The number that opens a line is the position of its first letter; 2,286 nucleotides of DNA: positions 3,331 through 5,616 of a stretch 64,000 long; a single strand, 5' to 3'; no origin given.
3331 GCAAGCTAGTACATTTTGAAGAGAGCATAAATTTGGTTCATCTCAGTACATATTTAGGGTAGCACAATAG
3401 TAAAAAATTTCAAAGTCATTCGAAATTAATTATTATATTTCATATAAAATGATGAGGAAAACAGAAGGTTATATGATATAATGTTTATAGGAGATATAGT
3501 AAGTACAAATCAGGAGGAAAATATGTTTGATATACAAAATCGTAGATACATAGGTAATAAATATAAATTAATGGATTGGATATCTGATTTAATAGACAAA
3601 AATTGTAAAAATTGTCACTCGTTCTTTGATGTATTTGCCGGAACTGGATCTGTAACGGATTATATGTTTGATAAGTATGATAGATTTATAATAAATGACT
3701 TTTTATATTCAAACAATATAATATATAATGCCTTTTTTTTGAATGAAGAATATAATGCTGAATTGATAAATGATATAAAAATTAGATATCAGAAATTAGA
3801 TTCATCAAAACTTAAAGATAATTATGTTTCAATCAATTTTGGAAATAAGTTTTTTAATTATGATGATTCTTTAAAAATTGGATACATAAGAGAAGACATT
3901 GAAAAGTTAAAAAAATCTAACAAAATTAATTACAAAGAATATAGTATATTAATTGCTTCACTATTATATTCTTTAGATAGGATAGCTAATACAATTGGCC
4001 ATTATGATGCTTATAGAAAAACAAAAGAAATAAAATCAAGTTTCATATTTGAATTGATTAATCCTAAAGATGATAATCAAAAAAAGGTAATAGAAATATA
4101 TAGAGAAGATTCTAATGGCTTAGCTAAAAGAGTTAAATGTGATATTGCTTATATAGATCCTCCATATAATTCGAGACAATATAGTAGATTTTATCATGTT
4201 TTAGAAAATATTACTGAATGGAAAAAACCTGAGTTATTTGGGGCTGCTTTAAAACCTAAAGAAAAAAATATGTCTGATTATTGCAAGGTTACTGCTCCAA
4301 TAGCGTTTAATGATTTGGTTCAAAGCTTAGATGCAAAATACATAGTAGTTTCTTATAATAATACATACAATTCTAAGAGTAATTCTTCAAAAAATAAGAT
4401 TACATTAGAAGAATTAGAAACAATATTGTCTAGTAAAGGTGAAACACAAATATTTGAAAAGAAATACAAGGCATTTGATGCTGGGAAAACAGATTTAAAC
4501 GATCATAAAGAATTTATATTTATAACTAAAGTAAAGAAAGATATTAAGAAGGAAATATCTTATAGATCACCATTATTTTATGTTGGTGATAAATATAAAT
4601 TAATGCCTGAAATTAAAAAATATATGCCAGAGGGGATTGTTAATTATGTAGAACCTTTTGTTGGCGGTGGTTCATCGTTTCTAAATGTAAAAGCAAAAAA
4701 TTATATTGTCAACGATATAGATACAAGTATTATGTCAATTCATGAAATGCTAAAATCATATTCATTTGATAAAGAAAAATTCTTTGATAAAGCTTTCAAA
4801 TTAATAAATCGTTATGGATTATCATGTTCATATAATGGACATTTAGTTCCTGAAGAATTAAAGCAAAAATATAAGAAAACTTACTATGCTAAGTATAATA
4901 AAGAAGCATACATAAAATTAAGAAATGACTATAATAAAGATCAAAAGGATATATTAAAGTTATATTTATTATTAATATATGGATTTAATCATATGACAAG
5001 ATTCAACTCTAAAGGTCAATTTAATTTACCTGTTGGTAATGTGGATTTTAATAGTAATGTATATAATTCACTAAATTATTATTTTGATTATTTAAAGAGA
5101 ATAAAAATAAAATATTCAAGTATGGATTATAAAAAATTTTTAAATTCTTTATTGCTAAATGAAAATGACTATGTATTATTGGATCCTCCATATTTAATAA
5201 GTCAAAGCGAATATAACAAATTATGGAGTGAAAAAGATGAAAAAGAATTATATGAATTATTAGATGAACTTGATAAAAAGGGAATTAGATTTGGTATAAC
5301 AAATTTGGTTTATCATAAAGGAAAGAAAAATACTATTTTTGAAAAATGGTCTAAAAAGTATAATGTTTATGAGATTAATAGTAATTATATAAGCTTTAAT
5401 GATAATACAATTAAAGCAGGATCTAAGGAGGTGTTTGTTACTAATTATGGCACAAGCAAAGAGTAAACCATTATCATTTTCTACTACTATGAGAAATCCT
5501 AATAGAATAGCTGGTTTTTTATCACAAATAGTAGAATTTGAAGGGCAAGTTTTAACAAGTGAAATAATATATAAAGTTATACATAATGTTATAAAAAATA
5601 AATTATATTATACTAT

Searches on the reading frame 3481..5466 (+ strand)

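Call 5: search_protein_families(library=pfam, proteins=[window:3481-5466:+], max_evalue=0.1)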
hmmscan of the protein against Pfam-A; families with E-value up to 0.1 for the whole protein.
window:3481-5466:+ (661 aa): 4 families
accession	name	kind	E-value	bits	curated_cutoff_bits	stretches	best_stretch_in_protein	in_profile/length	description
PF02086.21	MethyltransfD12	-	2.6e-60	204.7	22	2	23-290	1-247/253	D12 class N6 adenine-specific DNA methyltransferase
PF03602.21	Cons_hypoth95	-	7.3e-06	26.2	24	0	209-243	102-138/182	Conserved hypothetical protein 95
PF25632.1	Fusello_VP2_Capsid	-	0.02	15.8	27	0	114-159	16-61/74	Fusellovirus capsid protein VP2 family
PF04548.22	AIG1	-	0.082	12.6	27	0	260-339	130-208/212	AIG1 family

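Call 6: search_protein_families(library=padloc, proteins=[window:3481-5466:+], max_evalue=0.1)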
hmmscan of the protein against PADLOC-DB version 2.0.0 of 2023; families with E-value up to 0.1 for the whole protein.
window:3481-5466:+ (661 aa): 22 families
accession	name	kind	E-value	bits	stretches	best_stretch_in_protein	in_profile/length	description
PDLC03373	MTase_II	-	1.8e-132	439.9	1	15-352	3-338/339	Type II methyltransferase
PDLC03292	MTase_II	-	1.7e-128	427.8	1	18-657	78-716/722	Type II methyltransferase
PDLC03383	MTase_II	-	1.7e-114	380.5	1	353-658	10-315/318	Type II methyltransferase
PDLC03287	MTase_II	-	2.6e-101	338.4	1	22-659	2-644/646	Type II methyltransferase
PDLC03372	MTase_II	-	3.4e-81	270.8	1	108-352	20-258/259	Type II methyltransferase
PDLC03257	MTase_II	-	1.3e-54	183.8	1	13-351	5-341/343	Type II methyltransferase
PDLC03722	oMTase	-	2.1e-42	143.7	2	465-655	75-259/259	orphan methyltransferase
PDLC03294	MTase_II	-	8.3e-37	125.3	2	361-656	4-271/272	Type II methyltransferase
PDLC03720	oMTase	-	1e-30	105.5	1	22-349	5-322/326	orphan methyltransferase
PDLC03298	MTase_II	-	4.9e-29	99.6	1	22-332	3-305/362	Type II methyltransferase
PDLC03729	oMTase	-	8.4e-25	85.8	2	362-427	5-69/275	orphan methyltransferase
PDLC03261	MTase_II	-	2e-21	74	3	19-317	309-604/643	Type II methyltransferase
PDLC03345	MTase_II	-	1.3e-19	67.9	1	133-339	157-380/581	Type II methyltransferase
PDLC03264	MTase_II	-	1e-16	59.1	1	363-654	13-281/306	Type II methyltransferase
PDLC03342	MTase_II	-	5.1e-14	50.2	1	17-321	21-341/383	Type II methyltransferase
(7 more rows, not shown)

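Call 7: search_protein_families(library=ncbifam, proteins=[window:3481-5466:+], max_evalue=0.1)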
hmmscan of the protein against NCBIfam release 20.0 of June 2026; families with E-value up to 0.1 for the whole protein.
window:3481-5466:+ (661 aa): 3 families
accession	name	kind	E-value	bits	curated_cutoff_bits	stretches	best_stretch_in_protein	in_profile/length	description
TIGR00571.1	dam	subfamily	1.6e-43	149.3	114.85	2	363-655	3-267/267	Dam family site-specific DNA-(adenine-N6)-methyltransferase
NF008152.0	PRK10904.1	equivalog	3.4e-19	69.3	441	2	362-428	5-70/271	adenine-specific DNA-methyltransferase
TIGR00095.1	TIGR00095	equivalog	5.3e-06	26.2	117.5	1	208-264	113-168/194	16S rRNA (guanine(966)-N(2))-methyltransferase RsmD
